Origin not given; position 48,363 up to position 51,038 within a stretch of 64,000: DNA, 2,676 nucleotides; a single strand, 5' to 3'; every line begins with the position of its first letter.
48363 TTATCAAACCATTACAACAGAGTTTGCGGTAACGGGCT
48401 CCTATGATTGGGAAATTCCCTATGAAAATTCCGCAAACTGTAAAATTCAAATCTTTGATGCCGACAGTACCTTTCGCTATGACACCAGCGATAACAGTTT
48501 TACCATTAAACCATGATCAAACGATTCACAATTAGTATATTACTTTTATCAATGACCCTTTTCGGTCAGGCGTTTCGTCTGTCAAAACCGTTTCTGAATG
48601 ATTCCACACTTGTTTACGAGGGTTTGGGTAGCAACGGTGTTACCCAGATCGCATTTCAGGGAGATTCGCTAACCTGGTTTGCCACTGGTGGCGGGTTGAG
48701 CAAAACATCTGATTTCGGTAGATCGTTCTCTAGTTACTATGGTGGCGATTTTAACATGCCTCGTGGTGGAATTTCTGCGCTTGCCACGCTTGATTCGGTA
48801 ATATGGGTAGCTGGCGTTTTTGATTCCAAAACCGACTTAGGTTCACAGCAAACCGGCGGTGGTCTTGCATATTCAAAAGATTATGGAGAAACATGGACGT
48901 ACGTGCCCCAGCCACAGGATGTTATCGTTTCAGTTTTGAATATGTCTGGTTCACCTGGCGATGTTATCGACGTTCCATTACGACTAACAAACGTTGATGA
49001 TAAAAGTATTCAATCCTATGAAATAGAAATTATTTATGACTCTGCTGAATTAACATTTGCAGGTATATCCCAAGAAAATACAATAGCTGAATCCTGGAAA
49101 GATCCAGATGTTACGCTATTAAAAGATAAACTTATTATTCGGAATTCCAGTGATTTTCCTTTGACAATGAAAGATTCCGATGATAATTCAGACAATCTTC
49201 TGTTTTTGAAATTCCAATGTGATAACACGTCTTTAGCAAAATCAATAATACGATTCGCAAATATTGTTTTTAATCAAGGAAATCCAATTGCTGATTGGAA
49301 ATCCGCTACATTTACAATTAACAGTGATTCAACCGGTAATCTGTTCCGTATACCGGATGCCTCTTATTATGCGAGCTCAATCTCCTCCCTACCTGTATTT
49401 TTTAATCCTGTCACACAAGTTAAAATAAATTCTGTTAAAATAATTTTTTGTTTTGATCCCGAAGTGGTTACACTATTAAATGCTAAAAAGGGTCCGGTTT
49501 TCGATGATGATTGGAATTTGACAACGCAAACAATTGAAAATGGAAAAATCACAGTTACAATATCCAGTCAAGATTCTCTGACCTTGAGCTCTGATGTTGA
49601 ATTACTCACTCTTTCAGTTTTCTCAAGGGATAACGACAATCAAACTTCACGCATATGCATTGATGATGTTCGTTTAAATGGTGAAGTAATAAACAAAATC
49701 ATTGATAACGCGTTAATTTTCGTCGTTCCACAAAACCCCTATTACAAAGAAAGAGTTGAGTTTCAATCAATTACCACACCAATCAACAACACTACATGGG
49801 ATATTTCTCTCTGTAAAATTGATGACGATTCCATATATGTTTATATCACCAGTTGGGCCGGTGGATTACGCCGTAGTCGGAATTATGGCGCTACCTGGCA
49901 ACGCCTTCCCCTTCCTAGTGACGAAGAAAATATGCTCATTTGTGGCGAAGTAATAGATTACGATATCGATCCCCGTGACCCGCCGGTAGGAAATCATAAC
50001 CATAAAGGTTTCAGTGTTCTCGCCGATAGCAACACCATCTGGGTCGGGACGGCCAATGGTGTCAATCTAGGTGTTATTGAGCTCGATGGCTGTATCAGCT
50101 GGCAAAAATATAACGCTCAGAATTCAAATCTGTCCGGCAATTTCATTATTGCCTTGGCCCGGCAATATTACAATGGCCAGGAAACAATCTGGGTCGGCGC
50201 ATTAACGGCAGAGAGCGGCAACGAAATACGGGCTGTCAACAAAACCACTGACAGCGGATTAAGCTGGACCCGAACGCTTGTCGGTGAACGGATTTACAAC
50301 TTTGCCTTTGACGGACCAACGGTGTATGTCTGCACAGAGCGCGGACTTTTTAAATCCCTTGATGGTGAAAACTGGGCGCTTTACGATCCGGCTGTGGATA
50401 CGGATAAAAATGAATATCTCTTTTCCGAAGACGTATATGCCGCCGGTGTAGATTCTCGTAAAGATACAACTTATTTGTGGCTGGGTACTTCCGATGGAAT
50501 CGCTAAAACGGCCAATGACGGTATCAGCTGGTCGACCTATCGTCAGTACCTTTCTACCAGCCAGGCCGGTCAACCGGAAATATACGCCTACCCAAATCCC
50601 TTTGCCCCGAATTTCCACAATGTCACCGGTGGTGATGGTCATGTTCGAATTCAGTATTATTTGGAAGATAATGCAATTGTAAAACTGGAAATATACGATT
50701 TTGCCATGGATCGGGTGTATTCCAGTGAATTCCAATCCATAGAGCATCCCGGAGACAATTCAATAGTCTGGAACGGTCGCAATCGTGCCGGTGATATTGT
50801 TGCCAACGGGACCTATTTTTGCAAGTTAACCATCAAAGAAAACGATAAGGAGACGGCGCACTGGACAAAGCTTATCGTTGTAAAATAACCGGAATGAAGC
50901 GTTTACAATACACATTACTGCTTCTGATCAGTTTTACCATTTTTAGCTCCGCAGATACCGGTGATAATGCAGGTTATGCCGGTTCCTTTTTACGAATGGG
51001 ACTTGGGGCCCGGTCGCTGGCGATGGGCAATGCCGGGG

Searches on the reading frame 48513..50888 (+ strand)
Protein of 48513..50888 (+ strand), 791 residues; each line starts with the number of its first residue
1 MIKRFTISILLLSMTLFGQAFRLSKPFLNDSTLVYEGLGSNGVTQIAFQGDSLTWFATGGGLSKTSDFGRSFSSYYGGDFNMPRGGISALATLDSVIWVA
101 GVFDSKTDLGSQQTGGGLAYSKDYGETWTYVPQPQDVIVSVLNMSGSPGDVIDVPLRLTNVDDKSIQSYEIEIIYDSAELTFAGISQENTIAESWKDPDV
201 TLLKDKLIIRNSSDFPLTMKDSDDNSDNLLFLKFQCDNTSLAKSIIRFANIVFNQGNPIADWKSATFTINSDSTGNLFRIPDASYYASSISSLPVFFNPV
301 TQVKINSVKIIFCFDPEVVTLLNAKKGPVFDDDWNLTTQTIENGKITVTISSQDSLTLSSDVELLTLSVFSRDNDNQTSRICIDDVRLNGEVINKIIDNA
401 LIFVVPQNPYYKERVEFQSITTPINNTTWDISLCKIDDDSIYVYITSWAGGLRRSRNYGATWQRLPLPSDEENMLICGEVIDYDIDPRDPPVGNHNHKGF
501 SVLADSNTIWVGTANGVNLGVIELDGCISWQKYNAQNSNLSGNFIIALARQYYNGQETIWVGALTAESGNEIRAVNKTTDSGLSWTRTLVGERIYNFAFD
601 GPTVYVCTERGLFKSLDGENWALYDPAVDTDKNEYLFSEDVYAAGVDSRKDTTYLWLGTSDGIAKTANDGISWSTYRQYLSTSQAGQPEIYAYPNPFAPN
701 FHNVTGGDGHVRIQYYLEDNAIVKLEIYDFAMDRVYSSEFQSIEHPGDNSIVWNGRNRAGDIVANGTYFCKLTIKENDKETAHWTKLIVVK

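Call 77: find_encoding_contigs(protein=window:48513-50888:+, flank=10000, max_places=1)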
Protein window:48513-50888:+ (791 aa): 10 contigs read that carry it; 1 place shown.
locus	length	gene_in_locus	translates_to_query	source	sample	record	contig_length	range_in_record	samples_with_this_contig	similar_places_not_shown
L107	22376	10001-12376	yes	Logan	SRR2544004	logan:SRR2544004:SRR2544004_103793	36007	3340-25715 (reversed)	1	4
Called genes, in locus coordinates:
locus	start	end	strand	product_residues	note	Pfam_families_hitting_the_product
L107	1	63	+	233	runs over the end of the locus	PF10988:DUF2807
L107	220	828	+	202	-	PF01725:Ham1p_like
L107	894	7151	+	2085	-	PF14349:SprA_N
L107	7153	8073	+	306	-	PF04389:Peptidase_M28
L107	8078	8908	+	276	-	PF06325:PrmA, PF13649:Methyltransf_25 (weak)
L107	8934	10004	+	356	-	-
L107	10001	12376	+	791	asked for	PF00963:Cohesin, PF13860:FlgD_ig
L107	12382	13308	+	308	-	-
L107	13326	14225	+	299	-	-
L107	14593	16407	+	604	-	PF00009:GTP_EFTU, PF22042:EF-G_D2, PF03144:GTP_EFTU_D2 (weak), PF00679:EFG_C, PF21018:BipA_C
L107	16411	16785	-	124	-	-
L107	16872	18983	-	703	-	PF03065:Glyco_hydro_57, PF01074:Glyco_hydro_38N, PF09094:AmyA-A_glucT_m, PF09095:AmyA-gluTrfs_C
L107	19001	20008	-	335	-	PF00044:Gp_dh_N, PF02800:Gp_dh_C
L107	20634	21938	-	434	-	PF16656:Pur_ac_phosph_N, PF00149:Metallophos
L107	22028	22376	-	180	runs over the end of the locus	PF01862:PvlArgDC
